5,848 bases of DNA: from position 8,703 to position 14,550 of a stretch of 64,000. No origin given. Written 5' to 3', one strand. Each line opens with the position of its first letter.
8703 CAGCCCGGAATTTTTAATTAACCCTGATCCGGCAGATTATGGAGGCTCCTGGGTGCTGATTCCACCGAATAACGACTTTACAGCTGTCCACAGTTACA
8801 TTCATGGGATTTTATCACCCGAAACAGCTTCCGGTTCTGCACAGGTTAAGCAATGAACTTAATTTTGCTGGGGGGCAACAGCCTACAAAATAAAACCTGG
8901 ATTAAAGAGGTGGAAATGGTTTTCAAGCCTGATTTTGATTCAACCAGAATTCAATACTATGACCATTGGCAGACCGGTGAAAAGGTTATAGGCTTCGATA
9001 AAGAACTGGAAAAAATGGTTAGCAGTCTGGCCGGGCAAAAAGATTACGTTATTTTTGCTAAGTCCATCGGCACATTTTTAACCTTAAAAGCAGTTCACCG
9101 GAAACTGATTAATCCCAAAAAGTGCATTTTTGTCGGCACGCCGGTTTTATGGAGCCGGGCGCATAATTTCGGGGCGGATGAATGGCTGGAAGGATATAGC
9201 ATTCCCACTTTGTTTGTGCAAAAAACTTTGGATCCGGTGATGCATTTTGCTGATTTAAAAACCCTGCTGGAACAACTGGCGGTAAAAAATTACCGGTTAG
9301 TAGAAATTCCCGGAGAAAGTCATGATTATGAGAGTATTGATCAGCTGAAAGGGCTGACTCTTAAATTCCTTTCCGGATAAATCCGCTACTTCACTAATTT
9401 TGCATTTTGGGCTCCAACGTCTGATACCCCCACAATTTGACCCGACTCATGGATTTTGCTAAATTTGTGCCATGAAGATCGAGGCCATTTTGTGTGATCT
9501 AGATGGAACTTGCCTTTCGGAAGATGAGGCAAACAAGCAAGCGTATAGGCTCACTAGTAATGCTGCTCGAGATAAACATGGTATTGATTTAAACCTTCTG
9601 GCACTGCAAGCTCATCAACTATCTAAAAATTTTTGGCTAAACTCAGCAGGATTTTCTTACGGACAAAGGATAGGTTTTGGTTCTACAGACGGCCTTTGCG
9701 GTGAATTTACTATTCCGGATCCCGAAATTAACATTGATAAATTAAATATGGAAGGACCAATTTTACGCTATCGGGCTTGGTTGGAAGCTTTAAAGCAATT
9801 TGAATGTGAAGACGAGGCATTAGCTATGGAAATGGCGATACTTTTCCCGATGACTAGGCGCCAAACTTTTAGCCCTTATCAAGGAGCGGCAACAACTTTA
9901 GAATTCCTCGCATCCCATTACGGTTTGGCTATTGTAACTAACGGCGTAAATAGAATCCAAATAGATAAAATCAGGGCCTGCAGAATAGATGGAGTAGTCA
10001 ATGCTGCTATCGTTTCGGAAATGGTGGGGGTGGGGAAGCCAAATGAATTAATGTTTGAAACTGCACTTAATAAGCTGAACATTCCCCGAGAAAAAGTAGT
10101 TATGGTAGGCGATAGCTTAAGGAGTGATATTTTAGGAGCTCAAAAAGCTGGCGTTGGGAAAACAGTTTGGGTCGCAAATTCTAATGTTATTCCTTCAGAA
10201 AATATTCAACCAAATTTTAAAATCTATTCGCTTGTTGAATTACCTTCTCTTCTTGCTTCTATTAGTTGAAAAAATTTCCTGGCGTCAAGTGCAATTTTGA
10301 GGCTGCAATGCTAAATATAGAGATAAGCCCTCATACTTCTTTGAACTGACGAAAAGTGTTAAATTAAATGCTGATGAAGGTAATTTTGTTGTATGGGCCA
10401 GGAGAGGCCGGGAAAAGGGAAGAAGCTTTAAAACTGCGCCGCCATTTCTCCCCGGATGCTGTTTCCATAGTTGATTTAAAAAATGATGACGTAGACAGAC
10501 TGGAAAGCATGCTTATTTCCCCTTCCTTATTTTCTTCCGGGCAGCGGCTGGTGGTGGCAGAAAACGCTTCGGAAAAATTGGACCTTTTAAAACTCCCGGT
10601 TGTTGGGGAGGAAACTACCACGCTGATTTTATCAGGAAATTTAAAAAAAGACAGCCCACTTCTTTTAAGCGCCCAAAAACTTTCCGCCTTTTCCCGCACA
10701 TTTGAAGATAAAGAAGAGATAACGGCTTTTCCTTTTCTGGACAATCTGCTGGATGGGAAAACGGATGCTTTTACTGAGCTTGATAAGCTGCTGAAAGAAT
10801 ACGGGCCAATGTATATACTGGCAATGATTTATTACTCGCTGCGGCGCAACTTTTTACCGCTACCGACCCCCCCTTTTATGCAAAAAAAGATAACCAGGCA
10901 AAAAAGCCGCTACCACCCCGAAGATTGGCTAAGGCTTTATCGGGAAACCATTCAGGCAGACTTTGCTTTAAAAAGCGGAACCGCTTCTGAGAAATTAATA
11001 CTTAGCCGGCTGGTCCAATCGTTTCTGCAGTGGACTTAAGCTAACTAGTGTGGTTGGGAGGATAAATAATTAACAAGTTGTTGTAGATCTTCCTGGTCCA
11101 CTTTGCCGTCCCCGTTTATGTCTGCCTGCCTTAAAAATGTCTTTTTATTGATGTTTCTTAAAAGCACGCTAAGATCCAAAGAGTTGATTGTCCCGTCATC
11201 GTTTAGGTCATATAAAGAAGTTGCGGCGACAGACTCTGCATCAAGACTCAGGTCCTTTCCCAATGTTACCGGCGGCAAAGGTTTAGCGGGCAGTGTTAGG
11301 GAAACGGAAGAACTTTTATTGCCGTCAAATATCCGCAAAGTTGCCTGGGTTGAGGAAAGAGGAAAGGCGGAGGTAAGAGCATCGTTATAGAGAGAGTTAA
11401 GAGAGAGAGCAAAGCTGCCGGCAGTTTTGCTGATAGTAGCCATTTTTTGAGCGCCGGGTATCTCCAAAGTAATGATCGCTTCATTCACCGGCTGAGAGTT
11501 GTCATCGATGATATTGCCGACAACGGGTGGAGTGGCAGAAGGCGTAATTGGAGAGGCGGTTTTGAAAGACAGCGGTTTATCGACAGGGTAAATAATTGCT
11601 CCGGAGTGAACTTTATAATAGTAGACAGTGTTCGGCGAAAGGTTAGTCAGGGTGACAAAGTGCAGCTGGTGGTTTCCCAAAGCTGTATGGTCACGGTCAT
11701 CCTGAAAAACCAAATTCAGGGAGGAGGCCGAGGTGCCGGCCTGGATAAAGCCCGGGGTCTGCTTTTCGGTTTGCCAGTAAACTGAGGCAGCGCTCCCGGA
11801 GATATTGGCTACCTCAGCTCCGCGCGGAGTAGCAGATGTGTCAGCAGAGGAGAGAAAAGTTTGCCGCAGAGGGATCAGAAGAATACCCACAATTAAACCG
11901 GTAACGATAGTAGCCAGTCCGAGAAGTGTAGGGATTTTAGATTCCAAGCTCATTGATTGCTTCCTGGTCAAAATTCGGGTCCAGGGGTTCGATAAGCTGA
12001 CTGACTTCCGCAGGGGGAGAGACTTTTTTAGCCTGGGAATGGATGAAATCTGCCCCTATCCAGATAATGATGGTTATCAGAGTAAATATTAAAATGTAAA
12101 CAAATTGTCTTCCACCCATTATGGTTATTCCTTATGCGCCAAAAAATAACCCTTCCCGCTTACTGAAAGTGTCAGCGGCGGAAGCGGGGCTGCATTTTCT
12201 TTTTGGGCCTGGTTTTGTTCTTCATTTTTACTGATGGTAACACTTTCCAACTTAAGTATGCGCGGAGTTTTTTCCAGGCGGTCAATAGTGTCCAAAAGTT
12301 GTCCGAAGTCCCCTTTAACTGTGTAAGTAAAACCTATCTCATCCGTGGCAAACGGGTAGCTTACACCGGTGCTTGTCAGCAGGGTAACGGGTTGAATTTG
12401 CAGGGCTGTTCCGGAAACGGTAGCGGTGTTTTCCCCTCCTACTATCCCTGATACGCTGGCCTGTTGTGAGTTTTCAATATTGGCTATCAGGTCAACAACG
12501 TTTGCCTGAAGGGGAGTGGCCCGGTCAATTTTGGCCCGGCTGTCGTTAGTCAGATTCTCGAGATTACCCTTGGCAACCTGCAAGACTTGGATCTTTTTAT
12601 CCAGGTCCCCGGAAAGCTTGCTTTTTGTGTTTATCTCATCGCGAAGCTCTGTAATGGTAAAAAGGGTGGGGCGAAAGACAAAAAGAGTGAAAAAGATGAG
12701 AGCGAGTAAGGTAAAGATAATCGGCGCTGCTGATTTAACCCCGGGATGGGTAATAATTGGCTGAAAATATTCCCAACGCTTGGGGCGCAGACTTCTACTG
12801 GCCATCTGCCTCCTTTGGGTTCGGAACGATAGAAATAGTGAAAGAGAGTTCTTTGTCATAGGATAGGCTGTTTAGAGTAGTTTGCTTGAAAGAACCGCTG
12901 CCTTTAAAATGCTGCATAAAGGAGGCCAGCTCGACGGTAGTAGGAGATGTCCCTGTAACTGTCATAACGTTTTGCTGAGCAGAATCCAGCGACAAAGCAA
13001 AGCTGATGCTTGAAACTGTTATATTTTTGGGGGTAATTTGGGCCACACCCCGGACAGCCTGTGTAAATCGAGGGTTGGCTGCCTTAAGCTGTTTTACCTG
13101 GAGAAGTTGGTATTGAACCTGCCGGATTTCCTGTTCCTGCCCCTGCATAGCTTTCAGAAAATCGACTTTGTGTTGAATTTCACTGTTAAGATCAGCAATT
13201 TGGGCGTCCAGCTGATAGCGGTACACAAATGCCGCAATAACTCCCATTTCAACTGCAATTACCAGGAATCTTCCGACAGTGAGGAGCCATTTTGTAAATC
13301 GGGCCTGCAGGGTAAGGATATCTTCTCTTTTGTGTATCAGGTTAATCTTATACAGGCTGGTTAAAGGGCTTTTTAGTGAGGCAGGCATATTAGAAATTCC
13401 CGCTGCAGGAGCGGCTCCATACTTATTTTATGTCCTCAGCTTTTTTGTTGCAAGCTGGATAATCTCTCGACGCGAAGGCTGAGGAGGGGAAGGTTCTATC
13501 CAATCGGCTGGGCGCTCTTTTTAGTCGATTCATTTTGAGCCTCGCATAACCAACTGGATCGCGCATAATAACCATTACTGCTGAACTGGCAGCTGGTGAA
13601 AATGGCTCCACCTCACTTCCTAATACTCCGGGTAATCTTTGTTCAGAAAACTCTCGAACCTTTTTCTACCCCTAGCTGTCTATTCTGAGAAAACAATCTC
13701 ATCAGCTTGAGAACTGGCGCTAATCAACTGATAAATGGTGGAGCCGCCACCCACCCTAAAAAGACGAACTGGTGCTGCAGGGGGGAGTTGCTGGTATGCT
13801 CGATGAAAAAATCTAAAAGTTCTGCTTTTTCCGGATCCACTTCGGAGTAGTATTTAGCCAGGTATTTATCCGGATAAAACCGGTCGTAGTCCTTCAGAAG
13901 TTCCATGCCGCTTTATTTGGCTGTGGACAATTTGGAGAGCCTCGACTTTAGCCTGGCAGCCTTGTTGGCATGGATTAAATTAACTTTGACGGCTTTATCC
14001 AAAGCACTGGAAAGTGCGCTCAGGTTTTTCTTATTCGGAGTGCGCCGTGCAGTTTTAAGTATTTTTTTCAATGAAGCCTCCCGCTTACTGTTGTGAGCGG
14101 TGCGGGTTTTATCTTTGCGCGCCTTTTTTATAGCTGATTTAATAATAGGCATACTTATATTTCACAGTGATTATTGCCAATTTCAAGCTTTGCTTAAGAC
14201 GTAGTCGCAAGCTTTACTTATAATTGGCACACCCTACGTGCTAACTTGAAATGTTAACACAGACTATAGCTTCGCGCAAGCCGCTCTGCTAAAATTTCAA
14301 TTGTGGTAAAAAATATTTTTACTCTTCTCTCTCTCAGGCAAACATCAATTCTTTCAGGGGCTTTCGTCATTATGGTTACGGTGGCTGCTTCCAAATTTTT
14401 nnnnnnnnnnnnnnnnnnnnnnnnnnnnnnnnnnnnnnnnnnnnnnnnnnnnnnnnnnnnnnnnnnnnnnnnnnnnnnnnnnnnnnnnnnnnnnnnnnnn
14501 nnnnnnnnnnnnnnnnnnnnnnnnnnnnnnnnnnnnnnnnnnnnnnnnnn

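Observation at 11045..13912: pilN-pilO module followed by a dockerin-bearing protein, with no pilM and a decayed gene upstream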

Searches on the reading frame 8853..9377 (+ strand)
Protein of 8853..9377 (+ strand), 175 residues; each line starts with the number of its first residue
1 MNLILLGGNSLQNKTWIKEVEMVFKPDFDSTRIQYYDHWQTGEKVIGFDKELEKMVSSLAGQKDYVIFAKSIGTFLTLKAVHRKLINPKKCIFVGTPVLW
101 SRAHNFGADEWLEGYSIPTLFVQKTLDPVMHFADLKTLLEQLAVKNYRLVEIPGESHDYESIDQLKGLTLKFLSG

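Call 82: search_protein_families(library=pfam, proteins=[window:8853-9377:+], max_evalue=0.01)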
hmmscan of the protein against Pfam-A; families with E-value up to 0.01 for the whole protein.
window:8853-9377:+ (175 aa): 1 family
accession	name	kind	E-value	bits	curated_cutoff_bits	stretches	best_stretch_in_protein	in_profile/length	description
PF12146.15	Hydrolase_4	-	0.0037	17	27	0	115-158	190-233/239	Serine aminopeptidase, S33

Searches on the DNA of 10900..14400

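Call 92: search_rna_families(source=window, start=10900, end=14400, threshold=evalue, max_evalue=1)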
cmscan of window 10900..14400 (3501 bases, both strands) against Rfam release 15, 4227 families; matches with E-value up to 1: 4.
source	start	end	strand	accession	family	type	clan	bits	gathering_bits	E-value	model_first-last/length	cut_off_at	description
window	12701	12780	+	RF01302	snoU36a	Gene; snRNA; snoRNA; CD-box;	CL00051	21.2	45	0.72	1-90/90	no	SnoRNA U36a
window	12759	12805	+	RF01626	ceN30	Gene; snRNA; snoRNA; CD-box;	-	19.7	65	0.96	1-73/73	no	Caenorhabditis snoRNA ceN30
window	11992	12062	+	RF01952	SOX2OT_exon2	Gene; lncRNA;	-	17.5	45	0.89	1-69/69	no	SOX2 overlapping transcript exon 2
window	13798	13940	+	RF00478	SCARNA6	Gene; snRNA; snoRNA; scaRNA;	-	17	68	0.064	1-265/265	no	Small Cajal body specific RNA 6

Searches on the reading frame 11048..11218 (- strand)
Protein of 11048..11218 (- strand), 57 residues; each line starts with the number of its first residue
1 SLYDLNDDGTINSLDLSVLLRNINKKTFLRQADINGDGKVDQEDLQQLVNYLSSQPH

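Call 72: find_homologous_proteins(query=A7, max_evalue=0.001)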
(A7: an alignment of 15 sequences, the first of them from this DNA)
Query A7 (15 sequences) (57 aa, profile of the alignment): 636 proteins with E <= 0.001 among 2377 candidates; the best 120 are listed.
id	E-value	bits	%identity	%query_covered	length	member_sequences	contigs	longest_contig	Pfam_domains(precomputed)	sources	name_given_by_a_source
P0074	6.7e-20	88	48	93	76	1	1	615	PF00404.25,PF13202.13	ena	-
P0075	2.6e-16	77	60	75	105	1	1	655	PF00404.25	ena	-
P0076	9.9e-16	75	44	88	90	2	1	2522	PF00404.25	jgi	-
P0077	6.0e-13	66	44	79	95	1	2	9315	PF00404.25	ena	-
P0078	1.7e-12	64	40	91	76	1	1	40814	PF00404.25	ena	-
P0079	6.2e-12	63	42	88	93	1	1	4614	PF00404.25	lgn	-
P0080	1.4e-11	62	42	96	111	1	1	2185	PF00404.25,PF00036.39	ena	-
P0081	1.9e-11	61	34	75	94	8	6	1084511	PF00404.25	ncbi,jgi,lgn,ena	ncbi:MAG: dockerin type I domain-containing protein [Candidatus Bathyarchaeia archaeon]|jgi:uncharac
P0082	3.7e-11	60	33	88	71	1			PF00404.25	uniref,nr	uniref:CELLULOSOMAL FAMILY-48 PROCESSIVE GLYCOSIDE HYDROLASE n=1 Tax=Pseudobacteroides cellulosolven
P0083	4.2e-11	60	34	91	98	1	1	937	PF00404.25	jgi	jgi:hypothetical protein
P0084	6.7e-11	59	43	74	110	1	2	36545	PF00404.25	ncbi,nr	ncbi:MAG: dockerin type I domain-containing protein [Fimbriimonadales bacterium]|nr:dockerin type I 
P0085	7.6e-11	59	43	40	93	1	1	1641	PF01839.30,PF00404.25,PF13517.13,PF00036.39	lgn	-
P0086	1.8e-10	58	35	89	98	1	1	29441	PF00404.25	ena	-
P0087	2.3e-10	58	47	89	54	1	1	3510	PF01839.30,PF00404.25,PF13202.13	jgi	jgi:hypothetical protein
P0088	2.7e-10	57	46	89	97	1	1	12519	PF00404.25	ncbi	ncbi:MAG: Dockerin type domain, partial [Planctomycetota bacterium]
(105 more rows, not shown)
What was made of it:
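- Type I dockerins occur in many non-cellulolytic lineages, including another CPR group, Doudnabacteria (call 72).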
